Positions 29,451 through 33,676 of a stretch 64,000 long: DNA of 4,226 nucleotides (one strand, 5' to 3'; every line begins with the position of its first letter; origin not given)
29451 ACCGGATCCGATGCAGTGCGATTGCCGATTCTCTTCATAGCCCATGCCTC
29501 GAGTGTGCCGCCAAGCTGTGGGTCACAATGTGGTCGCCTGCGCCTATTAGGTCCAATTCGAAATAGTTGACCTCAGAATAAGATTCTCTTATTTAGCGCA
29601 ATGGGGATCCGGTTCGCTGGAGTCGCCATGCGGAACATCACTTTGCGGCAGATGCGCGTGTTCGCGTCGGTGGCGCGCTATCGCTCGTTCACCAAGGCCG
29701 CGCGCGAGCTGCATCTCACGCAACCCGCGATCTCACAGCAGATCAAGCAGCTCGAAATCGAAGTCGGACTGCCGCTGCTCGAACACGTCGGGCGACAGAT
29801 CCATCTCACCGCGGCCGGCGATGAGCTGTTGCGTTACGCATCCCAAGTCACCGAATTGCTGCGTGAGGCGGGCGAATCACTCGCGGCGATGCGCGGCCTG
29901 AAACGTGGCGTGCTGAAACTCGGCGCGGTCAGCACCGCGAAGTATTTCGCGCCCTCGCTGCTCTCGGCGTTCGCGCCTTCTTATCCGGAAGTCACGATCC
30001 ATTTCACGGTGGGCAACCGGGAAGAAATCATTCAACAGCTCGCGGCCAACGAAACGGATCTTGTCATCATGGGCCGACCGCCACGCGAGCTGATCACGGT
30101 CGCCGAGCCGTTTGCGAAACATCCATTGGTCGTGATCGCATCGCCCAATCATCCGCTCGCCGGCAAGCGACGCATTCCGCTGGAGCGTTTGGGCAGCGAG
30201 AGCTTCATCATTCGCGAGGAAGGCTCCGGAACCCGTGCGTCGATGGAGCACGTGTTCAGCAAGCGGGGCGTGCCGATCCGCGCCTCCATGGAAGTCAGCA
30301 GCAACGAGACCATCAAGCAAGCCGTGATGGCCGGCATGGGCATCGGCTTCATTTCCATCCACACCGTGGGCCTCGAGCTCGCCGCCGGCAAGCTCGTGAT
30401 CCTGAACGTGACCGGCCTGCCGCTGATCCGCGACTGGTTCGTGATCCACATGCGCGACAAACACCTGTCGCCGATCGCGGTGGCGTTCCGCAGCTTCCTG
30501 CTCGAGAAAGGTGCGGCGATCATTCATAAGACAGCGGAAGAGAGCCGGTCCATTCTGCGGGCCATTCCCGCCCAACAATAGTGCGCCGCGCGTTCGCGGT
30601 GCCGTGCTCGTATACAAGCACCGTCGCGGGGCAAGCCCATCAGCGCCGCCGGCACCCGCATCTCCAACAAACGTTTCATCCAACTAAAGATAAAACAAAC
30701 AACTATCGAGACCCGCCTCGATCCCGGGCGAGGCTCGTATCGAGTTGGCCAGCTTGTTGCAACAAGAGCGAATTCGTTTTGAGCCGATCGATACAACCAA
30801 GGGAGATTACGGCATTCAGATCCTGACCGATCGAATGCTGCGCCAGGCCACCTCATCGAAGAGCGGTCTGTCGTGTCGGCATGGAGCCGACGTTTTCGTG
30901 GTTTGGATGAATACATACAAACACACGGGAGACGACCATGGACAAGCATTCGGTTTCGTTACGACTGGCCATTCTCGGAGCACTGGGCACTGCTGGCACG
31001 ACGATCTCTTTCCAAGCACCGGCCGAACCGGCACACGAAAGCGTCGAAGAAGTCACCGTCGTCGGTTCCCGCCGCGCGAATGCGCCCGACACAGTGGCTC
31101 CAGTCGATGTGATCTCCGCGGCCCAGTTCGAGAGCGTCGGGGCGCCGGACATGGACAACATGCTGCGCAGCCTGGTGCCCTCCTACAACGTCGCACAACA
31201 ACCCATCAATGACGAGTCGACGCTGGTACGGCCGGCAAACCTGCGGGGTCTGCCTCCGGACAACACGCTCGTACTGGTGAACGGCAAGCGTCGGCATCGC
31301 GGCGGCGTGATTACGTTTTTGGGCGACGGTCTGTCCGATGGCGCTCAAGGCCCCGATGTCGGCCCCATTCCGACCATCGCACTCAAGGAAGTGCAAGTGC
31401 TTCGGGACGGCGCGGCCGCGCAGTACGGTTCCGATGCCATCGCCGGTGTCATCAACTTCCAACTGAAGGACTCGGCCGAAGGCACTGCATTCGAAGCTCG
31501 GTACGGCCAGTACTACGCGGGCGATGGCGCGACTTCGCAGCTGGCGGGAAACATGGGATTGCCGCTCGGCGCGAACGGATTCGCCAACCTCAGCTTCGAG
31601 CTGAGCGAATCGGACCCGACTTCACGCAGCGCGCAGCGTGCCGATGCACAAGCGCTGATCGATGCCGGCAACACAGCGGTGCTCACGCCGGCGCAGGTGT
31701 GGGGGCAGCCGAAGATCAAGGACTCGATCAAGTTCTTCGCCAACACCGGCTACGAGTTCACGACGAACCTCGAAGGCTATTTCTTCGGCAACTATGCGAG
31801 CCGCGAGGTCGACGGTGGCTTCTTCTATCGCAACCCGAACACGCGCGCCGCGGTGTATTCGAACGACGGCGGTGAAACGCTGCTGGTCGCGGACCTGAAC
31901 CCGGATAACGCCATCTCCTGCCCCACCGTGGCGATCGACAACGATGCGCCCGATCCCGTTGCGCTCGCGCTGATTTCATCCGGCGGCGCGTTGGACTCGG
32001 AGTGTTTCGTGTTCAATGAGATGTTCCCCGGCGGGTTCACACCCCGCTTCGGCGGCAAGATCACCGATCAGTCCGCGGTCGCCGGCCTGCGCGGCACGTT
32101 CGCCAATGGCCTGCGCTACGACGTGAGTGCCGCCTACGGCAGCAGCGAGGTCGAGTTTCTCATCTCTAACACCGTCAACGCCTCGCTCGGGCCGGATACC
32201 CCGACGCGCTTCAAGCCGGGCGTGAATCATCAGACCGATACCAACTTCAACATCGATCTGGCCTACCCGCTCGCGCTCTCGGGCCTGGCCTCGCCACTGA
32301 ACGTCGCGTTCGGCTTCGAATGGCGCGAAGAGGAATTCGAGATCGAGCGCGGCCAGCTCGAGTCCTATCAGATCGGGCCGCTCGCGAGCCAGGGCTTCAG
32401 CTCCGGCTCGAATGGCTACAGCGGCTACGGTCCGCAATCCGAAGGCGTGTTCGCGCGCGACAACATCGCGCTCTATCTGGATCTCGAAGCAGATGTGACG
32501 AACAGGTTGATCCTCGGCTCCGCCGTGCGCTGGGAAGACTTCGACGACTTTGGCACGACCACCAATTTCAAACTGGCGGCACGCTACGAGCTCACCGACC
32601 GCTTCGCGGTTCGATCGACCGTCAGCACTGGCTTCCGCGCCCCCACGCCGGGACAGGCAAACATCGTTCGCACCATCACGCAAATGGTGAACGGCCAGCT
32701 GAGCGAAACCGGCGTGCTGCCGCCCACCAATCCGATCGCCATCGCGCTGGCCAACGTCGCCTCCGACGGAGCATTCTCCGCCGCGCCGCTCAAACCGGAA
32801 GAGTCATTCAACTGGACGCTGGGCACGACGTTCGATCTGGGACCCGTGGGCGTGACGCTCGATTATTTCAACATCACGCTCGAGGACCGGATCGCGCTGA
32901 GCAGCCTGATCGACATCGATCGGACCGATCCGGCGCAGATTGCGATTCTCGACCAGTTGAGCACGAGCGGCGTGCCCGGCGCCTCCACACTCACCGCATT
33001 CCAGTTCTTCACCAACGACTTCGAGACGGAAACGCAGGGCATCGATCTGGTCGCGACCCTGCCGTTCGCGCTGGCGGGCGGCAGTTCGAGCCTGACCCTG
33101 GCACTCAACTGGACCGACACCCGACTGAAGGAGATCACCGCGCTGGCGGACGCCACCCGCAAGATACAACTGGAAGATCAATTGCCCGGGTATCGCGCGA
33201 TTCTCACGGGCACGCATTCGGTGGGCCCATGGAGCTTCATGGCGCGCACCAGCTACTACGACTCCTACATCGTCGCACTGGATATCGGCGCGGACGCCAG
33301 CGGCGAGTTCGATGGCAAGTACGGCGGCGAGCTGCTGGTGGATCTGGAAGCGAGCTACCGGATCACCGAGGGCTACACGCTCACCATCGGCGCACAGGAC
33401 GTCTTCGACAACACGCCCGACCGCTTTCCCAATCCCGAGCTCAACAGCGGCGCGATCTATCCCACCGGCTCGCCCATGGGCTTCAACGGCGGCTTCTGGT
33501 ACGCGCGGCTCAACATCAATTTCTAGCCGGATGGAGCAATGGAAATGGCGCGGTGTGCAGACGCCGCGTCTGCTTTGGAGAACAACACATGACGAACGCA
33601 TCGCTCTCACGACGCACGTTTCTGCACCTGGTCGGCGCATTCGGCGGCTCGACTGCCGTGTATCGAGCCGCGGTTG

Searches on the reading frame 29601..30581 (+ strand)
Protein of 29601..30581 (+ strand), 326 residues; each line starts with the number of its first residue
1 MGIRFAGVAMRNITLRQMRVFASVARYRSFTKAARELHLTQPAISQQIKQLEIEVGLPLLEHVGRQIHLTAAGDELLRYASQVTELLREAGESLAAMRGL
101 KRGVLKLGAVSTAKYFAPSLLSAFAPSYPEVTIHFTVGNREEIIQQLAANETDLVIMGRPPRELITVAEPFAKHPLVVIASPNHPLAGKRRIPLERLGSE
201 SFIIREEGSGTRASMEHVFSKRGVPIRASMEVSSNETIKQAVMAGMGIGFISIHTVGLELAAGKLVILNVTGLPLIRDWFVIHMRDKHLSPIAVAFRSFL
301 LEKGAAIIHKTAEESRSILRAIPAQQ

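Call 41: search_protein_families(library=pfam, proteins=[window:29601-30581:+], max_evalue=0.00001)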
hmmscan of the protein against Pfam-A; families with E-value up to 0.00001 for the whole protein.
window:29601-30581:+ (326 aa): 2 families
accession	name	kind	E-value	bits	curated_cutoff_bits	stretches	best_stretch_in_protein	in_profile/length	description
PF03466.25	LysR_substrate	-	2.5e-55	187.5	28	1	99-303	2-207/209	LysR substrate binding domain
PF00126.33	HTH_1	-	3.6e-23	81.7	26.6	1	15-73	1-59/60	Bacterial regulatory helix-turn-helix protein, lysR family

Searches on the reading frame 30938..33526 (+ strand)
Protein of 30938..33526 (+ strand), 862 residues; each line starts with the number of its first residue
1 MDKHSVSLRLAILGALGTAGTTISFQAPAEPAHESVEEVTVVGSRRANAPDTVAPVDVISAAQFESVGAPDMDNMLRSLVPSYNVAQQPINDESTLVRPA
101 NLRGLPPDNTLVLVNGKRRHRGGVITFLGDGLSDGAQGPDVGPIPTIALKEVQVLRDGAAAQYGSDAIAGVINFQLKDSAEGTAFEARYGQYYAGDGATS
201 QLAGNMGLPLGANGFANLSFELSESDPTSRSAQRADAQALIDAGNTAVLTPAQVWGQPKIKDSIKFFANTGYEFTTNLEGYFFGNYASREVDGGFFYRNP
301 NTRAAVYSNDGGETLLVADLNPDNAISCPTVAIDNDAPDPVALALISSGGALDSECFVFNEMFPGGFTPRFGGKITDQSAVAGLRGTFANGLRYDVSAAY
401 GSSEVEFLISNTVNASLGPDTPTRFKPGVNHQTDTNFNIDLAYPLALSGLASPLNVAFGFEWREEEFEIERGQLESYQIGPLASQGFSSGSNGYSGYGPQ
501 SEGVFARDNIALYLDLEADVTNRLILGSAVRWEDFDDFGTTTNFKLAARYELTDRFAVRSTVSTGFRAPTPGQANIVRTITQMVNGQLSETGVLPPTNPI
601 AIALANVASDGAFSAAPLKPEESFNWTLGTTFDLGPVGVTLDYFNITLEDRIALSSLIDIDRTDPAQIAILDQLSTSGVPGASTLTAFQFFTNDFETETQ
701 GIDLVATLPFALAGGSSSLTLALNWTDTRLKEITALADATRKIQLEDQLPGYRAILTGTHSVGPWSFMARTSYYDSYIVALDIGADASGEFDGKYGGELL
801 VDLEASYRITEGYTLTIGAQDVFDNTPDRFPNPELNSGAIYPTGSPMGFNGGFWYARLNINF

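Call 41: search_protein_families(library=pfam, proteins=[window:30938-33526:+], max_evalue=0.00001)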
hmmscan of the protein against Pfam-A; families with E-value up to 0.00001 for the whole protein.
window:30938-33526:+ (862 aa): 2 families
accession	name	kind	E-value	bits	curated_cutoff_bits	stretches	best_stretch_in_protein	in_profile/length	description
PF00593.30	TonB_dep_Rec_b-barrel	-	8e-35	122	27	1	372-820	55-434/436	TonB dependent receptor-like, beta-barrel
PF07715.20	Plug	-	5.4e-16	59.5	23.9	1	51-171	4-107/107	TonB-dependent Receptor Plug Domain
